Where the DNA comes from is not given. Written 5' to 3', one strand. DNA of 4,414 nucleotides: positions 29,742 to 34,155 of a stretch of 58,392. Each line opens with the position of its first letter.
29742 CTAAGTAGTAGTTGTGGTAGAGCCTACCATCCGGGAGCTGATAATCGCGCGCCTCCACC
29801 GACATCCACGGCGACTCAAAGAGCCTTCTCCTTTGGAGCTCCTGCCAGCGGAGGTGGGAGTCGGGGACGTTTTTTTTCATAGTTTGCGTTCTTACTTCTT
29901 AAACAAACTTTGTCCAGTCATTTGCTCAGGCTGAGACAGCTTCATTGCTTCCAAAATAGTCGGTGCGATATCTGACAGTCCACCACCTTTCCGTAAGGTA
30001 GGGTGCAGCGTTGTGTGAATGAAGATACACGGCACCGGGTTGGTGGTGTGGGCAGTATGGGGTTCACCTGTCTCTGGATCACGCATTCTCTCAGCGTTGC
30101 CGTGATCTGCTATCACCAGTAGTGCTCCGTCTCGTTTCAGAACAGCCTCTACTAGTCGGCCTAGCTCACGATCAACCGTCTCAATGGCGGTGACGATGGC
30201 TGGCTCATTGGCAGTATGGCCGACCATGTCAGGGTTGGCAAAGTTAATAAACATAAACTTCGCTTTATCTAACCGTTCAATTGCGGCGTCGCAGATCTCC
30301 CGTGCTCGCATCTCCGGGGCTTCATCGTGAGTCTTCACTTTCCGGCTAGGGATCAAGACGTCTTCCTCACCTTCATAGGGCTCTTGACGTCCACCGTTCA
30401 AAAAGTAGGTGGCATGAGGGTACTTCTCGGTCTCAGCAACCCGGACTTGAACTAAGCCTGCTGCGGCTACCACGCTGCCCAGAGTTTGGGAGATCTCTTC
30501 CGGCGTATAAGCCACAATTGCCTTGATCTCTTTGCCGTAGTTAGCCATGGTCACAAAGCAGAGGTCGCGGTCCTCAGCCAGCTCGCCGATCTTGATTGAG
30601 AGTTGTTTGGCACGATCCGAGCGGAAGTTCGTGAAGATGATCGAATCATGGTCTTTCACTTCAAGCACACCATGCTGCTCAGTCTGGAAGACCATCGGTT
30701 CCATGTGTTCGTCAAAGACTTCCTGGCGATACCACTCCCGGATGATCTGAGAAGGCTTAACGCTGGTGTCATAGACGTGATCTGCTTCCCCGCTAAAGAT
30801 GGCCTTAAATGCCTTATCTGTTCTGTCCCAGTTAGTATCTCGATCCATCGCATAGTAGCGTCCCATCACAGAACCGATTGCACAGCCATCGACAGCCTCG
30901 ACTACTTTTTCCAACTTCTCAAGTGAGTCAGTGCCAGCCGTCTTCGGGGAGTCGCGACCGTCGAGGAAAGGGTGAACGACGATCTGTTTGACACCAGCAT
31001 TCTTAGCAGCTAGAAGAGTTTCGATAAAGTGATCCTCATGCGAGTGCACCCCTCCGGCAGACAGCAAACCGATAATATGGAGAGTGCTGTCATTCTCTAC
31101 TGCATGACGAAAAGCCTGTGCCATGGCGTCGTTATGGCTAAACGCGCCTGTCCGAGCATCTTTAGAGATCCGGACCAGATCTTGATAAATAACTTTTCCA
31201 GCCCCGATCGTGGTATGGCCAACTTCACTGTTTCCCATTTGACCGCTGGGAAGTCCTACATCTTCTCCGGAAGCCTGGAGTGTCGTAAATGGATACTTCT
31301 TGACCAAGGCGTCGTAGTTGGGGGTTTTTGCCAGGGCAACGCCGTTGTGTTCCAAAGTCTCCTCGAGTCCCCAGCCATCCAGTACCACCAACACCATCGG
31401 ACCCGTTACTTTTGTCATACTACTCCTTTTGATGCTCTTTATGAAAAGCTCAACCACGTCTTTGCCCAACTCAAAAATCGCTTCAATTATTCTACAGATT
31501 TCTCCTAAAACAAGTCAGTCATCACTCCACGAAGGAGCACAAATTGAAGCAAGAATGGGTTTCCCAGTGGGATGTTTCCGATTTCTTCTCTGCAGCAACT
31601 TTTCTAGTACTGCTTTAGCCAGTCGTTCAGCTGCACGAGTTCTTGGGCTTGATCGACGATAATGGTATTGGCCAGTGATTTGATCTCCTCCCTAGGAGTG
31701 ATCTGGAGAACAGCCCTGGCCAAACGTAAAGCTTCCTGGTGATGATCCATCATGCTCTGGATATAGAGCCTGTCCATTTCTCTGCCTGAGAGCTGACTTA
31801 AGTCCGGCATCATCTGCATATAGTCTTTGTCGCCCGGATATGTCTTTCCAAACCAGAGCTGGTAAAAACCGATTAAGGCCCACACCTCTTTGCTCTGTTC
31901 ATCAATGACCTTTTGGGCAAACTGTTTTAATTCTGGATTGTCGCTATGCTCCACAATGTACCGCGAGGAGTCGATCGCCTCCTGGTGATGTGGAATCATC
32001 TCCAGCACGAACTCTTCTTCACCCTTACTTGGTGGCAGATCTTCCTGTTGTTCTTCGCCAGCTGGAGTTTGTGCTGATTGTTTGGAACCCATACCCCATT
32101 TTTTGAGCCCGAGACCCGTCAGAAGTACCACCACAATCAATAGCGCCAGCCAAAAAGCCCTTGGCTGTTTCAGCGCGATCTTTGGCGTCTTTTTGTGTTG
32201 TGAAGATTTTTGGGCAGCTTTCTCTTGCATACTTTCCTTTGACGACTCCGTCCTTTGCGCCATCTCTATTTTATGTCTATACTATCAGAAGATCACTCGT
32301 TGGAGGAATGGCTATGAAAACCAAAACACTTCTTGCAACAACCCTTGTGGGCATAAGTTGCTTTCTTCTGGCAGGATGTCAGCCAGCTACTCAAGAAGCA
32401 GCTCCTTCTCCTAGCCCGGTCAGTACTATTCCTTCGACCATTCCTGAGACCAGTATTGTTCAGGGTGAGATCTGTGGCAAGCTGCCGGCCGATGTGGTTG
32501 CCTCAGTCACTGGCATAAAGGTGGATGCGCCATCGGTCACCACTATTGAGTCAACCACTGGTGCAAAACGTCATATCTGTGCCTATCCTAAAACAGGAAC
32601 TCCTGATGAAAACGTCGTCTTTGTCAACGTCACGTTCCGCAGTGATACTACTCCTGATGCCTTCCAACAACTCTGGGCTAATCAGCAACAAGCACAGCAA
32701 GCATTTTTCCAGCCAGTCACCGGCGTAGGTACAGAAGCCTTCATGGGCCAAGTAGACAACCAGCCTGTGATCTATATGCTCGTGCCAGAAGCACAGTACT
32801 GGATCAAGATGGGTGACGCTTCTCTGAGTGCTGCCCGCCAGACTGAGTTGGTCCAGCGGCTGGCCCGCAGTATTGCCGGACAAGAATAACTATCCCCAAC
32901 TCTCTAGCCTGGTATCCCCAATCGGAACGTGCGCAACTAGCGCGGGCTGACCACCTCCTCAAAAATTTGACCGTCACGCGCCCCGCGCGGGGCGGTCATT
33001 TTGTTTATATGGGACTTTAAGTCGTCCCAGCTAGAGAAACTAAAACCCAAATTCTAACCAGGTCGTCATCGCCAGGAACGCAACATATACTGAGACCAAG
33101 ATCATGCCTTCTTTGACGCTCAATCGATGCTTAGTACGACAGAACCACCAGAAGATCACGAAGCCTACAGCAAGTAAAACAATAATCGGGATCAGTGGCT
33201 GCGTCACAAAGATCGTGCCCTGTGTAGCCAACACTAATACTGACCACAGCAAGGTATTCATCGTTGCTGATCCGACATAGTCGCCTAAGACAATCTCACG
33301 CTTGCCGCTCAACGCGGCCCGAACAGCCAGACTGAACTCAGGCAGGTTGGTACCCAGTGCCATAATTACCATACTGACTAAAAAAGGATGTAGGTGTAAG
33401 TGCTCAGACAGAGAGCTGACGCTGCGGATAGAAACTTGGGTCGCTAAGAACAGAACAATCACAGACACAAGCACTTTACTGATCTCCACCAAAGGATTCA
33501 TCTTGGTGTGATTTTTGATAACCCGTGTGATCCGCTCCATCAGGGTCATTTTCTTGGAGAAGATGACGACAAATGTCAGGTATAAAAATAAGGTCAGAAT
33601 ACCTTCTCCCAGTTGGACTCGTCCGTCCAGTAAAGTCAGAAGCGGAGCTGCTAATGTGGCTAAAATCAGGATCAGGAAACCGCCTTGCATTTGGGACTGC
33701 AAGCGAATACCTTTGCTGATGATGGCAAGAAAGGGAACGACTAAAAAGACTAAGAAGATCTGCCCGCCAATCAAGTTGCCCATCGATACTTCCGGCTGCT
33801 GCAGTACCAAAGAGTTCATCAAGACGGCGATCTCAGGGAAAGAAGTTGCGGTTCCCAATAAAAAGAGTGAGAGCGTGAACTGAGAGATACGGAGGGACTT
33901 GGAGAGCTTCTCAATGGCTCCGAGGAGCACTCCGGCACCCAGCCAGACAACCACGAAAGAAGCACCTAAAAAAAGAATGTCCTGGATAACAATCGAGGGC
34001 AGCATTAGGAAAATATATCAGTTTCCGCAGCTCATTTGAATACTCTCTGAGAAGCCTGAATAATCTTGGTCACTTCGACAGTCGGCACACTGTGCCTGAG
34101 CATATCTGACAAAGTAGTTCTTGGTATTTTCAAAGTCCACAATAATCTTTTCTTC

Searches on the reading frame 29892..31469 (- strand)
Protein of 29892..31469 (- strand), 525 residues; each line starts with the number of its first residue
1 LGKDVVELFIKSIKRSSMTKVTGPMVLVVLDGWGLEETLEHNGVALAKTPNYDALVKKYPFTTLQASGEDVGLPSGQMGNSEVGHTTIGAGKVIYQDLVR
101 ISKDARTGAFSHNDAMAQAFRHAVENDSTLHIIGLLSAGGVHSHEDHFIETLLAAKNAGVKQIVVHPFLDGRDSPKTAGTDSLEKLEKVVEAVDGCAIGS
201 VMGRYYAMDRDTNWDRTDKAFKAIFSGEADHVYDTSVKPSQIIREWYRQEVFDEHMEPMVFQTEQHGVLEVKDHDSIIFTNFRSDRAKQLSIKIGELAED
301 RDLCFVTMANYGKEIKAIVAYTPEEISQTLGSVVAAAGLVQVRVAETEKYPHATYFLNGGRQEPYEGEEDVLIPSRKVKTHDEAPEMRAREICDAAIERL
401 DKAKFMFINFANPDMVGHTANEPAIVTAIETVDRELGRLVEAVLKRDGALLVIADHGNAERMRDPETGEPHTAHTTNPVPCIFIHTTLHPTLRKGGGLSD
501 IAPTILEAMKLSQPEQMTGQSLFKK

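Call 43: search_protein_families(library=pfam, proteins=[window:29892-31469:-])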
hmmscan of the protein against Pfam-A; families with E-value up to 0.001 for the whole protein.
window:29892-31469:- (525 aa): 3 families
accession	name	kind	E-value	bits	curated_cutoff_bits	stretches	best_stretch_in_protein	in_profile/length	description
PF01676.23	Metalloenzyme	-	2e-73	247.5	24.3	1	24-512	2-251/252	Metalloenzyme superfamily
PF06415.18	iPGM_N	-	1.8e-63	214.4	27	1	101-311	1-215/217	BPG-independent PGAM N-terminus (iPGM_N)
PF01663.27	Phosphodiest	-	1.7e-08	34.9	23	1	392-459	157-222/342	Type I phosphodiesterase / nucleotide pyrophosphatase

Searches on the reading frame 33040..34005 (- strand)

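Call 68: search_protein_families(library=pfam, proteins=[window:33040-34005:-])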
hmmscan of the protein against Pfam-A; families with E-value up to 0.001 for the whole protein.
window:33040-34005:- (321 aa): 1 family
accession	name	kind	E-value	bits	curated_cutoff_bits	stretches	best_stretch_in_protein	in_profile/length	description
PF01699.29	Na_Ca_ex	-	1.9e-39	135.5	24.9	2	10-150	3-150/151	Sodium/calcium exchanger protein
